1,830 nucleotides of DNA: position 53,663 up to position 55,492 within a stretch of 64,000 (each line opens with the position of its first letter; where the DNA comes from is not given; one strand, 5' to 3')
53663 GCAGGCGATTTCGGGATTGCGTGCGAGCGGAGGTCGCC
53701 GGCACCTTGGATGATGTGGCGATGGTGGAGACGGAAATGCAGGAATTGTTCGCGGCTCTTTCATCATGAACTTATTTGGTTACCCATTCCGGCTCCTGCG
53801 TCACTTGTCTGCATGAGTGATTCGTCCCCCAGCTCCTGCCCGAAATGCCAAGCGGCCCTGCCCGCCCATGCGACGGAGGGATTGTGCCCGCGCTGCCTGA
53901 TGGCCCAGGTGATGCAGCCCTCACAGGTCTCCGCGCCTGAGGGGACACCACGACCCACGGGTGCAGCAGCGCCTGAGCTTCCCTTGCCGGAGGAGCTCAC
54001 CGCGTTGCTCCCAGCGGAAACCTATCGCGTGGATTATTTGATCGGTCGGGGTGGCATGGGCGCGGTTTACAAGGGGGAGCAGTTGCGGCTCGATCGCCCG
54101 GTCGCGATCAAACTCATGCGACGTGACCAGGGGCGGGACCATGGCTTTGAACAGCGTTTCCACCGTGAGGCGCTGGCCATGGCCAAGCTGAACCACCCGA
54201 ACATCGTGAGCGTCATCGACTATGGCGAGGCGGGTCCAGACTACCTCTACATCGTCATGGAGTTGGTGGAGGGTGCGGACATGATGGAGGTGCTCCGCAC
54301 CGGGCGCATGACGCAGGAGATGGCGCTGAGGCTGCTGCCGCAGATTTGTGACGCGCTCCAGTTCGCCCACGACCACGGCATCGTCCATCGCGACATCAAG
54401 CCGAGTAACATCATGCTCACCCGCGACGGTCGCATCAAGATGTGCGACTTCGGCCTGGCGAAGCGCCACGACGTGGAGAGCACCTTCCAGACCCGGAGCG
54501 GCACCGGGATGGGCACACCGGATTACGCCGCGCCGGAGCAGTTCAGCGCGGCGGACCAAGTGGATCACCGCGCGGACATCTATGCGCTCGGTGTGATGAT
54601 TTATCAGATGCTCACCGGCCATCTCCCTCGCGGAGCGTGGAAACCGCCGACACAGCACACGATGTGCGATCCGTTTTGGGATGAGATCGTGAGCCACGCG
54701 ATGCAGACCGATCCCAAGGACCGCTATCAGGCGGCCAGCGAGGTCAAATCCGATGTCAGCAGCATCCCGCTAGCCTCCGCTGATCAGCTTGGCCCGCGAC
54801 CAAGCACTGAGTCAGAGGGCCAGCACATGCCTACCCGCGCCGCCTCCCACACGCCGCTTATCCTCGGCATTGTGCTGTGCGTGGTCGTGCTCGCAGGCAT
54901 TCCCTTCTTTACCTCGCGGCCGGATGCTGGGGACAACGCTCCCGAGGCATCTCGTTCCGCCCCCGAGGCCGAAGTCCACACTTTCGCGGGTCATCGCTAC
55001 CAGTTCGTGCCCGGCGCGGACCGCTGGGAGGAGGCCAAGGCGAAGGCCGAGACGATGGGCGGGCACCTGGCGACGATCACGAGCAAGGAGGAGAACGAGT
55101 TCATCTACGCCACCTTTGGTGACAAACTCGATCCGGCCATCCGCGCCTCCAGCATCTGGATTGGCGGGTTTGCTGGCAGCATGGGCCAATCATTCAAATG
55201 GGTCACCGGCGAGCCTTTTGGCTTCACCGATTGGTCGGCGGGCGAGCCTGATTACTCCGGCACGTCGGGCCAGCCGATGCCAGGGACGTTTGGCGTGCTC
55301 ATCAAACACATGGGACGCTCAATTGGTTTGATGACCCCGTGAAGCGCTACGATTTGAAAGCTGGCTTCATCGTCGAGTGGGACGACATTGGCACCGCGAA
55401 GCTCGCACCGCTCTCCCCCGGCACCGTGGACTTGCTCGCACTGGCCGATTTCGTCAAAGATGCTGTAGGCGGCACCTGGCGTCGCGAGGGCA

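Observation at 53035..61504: ECF-kinase module 2: three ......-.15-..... promoters including one before the kinase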

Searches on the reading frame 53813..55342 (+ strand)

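Call 8: search_protein_families(library=pfam, proteins=[window:53813-55342:+], max_evalue=0.01)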
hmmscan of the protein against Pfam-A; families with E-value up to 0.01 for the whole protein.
window:53813-55342:+ (509 aa): 9 families
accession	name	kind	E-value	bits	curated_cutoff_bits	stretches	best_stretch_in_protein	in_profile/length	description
PF00069.31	Pkinase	-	8.2e-51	173.3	31.7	1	71-277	1-201/263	Protein kinase domain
PF07714.23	PK_Tyr_Ser-Thr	-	1.4e-35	123.3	23.1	1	76-276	6-208/258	Protein tyrosine and serine/threonine kinase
PF00059.27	Lectin_C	-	1.9e-07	32.2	22.6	1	404-482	4-76/107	Lectin C-type domain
PF03109.22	ABC1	-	1.5e-06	28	22.9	1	146-220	144-218/244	ABC1 atypical kinase-like domain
PF14531.12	Kinase-like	-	2e-05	24.4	25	1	179-276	155-254/289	Kinase-like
PF01636.29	APH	-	0.00026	21.2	23.2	1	176-217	163-198/239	Phosphotransferase enzyme family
PF01163.29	RIO1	-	0.00083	19.5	22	1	147-220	83-155/187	RIO domain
PF17667.7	Pkinase_fungal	-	0.0041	16.3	24.1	1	185-231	303-356/387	Fungal protein kinase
PF06293.20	Kdo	-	0.008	16.1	21.3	0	121-217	68-170/207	Lipopolysaccharide kinase (Kdo/WaaP) family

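Call 9: search_protein_families(library=ncbifam, proteins=[window:53813-55342:+], max_evalue=0.01)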
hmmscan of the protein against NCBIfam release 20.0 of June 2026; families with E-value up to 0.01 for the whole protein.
window:53813-55342:+ (509 aa): 23 families
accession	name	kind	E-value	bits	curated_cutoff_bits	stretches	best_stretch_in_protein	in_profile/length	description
NF033483.0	PknB_PASTA_kin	equivalog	1.2e-85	288.6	450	1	69-322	7-272/563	Stk1 family PASTA domain-containing Ser/Thr kinase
NF052427.1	StpK7MSMEG_1200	equivalog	7.3e-56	189.9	900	1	70-381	8-331/601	serine/threonine protein kinase StpK7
NF047741.1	antiphage_MADS6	equivalog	5.4e-48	163.9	460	2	166-324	296-466/612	methylation-associated defense system protein kinase MAD6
TIGR03903.1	TOMM_kin_cyc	equivalog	1.9e-44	151.9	705.75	1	96-270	5-186/1267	TOMM system kinase/cyclase fusion protein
NF009651.0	PRK13184.1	equivalog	7.4e-36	123.5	839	1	70-316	3-288/932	serine/threonine-protein kinase PknD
NF038150.1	lanthi_synth_IV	equivalog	1.7e-31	109.4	650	1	41-287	161-410/851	class IV lanthionine synthetase LanL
NF053615.1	SerThrKinAfsKStmc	equivalog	6e-23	81.4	1300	1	77-273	21-213/809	protein serine/threonine kinase AfsK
NF038151.1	lanthi_synth_III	equivalog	1.8e-18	66.3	575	1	68-268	219-424/833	class III lanthionine synthetase LanKC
NF033442.0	BREX_PglW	equivalog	2e-18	65.6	990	1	110-273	549-710/1391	BREX system serine/threonine kinase PglW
NF043056.1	T4SS_LegK1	equivalog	2.7e-11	42.8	550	1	146-263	155-280/516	Dot/Icm T4SS effector kinase LegK1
NF011463.0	PRK14879.1-4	equivalog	2.8e-10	40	188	1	79-217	25-161/237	Kae1-associated kinase Bud32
NF011464.0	PRK14879.1-7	equivalog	1.1e-09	38.4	246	1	144-219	80-152/221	Kae1-associated kinase Bud32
TIGR03724.2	arch_bud32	equivalog_domain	1.3e-09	37.8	125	1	114-220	38-135/193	KEOPS complex kinase/ATPase Bud32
NF011460.0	PRK14879.1-1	equivalog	3.8e-08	32.7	199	1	141-224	82-165/232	Kae1-associated kinase Bud32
NF058632.1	SerThrKinPrkT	equivalog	1.5e-07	30.7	280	1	69-214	21-163/322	serine/threonine protein kinase PrkT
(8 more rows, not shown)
